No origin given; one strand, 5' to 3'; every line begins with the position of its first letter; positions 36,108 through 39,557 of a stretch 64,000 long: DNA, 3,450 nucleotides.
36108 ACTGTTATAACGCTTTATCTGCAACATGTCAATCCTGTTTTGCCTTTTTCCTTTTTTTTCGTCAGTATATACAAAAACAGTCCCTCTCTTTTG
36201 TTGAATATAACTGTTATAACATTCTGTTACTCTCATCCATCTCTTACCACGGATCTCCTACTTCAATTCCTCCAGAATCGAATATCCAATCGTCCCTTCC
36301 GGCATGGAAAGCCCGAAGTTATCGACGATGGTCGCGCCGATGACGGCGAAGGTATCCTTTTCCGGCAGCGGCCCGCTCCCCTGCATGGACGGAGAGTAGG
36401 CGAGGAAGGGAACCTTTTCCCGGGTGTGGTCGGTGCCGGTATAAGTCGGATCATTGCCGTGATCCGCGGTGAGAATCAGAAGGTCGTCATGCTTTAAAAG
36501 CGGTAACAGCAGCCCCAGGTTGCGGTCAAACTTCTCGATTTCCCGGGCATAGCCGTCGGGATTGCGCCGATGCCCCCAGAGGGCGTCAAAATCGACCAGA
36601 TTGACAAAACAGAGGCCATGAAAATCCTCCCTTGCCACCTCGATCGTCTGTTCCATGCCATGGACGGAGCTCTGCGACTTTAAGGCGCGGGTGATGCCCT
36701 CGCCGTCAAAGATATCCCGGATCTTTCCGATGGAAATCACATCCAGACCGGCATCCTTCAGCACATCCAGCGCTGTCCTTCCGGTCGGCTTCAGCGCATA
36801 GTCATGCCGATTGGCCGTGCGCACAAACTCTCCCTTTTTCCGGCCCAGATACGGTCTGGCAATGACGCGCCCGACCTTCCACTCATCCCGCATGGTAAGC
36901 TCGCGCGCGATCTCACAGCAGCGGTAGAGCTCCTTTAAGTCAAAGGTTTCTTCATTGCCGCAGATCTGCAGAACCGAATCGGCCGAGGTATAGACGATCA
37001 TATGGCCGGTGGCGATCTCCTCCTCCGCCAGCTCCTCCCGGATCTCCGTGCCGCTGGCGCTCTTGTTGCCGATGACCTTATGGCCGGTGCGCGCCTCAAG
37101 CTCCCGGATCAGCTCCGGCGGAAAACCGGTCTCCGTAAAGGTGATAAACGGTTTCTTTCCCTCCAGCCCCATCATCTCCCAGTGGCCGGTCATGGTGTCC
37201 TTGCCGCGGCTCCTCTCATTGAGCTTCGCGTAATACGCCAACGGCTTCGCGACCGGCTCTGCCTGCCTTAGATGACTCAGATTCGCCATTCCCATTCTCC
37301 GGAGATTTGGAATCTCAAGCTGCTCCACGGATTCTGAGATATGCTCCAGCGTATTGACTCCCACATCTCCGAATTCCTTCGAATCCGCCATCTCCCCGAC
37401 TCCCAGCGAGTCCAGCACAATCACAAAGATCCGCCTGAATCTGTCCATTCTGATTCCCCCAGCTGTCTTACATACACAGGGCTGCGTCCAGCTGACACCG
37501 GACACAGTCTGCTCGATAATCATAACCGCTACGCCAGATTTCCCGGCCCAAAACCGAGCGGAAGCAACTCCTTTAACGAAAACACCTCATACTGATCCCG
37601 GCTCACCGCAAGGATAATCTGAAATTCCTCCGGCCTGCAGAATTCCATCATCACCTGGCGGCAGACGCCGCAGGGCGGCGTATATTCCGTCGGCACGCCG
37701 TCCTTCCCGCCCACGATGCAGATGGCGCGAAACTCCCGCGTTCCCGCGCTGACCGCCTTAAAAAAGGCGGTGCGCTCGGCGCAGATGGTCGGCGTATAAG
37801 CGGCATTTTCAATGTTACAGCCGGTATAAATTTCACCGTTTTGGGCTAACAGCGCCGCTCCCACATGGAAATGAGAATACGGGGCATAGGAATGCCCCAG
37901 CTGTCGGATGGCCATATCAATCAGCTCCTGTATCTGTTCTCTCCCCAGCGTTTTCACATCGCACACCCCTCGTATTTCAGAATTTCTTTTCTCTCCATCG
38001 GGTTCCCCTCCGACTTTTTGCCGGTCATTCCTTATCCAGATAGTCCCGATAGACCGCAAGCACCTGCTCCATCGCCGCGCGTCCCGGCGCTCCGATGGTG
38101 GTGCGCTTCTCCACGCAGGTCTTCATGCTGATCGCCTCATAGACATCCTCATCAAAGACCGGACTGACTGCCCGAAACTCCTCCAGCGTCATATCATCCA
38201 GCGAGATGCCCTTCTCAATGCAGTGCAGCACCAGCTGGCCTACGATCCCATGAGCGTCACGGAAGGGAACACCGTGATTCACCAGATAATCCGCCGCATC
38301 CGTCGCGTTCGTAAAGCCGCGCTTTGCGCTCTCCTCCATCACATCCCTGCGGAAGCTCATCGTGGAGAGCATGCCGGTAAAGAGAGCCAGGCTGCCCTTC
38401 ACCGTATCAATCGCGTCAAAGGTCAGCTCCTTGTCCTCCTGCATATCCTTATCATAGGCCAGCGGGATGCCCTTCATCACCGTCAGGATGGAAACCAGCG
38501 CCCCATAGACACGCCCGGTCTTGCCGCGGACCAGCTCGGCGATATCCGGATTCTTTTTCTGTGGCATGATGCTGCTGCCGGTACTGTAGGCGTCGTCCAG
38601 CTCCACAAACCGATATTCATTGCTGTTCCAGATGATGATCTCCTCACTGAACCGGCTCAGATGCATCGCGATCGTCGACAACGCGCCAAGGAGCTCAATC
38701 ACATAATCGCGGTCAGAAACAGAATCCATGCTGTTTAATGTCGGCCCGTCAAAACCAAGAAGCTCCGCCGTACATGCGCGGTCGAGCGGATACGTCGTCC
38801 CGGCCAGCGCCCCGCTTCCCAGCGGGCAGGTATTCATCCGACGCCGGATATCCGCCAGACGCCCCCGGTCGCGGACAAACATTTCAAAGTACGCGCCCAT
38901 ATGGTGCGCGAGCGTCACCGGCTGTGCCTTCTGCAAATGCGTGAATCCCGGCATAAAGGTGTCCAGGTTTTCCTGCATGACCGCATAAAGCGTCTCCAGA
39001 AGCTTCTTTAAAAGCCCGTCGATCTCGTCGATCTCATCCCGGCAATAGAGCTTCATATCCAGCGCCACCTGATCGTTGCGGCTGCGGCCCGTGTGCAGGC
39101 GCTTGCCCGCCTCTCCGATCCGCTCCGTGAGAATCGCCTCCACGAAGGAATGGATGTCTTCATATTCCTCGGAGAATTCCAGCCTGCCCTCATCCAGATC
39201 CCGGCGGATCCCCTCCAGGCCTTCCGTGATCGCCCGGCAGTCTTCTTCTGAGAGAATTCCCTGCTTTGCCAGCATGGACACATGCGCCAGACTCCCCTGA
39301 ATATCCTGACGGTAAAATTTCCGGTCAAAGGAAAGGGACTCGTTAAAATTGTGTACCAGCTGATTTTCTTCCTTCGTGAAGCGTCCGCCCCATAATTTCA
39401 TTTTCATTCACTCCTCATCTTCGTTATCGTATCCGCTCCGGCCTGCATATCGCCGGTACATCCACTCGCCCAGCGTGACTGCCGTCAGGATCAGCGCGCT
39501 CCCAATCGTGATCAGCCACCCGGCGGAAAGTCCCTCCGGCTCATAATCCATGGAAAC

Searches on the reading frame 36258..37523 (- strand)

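Call 11: search_protein_families(library=pfam, proteins=[window:36258-37523:-], max_evalue=0.001)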
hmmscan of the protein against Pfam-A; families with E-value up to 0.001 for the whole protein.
window:36258-37523:- (421 aa): 1 family
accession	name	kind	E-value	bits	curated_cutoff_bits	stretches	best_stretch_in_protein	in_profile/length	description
PF01676.23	Metalloenzyme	-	5.6e-48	164.1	24.3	1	31-406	2-251/252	Metalloenzyme superfamily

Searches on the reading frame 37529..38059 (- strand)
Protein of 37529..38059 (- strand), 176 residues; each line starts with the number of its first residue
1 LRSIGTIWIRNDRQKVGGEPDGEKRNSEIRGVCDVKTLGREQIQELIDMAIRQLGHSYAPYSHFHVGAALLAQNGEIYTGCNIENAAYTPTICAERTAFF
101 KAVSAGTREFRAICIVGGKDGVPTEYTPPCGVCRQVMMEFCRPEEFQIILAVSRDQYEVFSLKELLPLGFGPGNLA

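Call 11: search_protein_families(library=pfam, proteins=[window:37529-38059:-], max_evalue=0.001)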
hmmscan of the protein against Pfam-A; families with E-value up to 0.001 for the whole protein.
window:37529-38059:- (176 aa): 2 families
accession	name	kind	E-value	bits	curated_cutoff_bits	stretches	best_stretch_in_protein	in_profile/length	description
PF00383.29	dCMP_cyt_deam_1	-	2.2e-18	66.5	25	1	41-141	2-94/102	Cytidine and deoxycytidylate deaminase zinc-binding region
PF08211.18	dCMP_cyt_deam_2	-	2.1e-14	54.3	25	1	41-113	39-110/130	Cytidine and deoxycytidylate deaminase zinc-binding region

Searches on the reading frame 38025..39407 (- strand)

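Call 11: search_protein_families(library=pfam, proteins=[window:38025-39407:-], max_evalue=0.001)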
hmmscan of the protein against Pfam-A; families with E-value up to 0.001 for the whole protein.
window:38025-39407:- (460 aa): 2 families
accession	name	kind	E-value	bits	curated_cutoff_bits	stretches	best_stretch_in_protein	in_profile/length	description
PF00206.25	Lyase_1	-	4e-75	253.6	27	1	8-302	1-312/312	Lyase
PF14698.11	ASL_C2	-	3.3e-30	104.7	27.3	1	365-433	1-69/69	Argininosuccinate lyase C-terminal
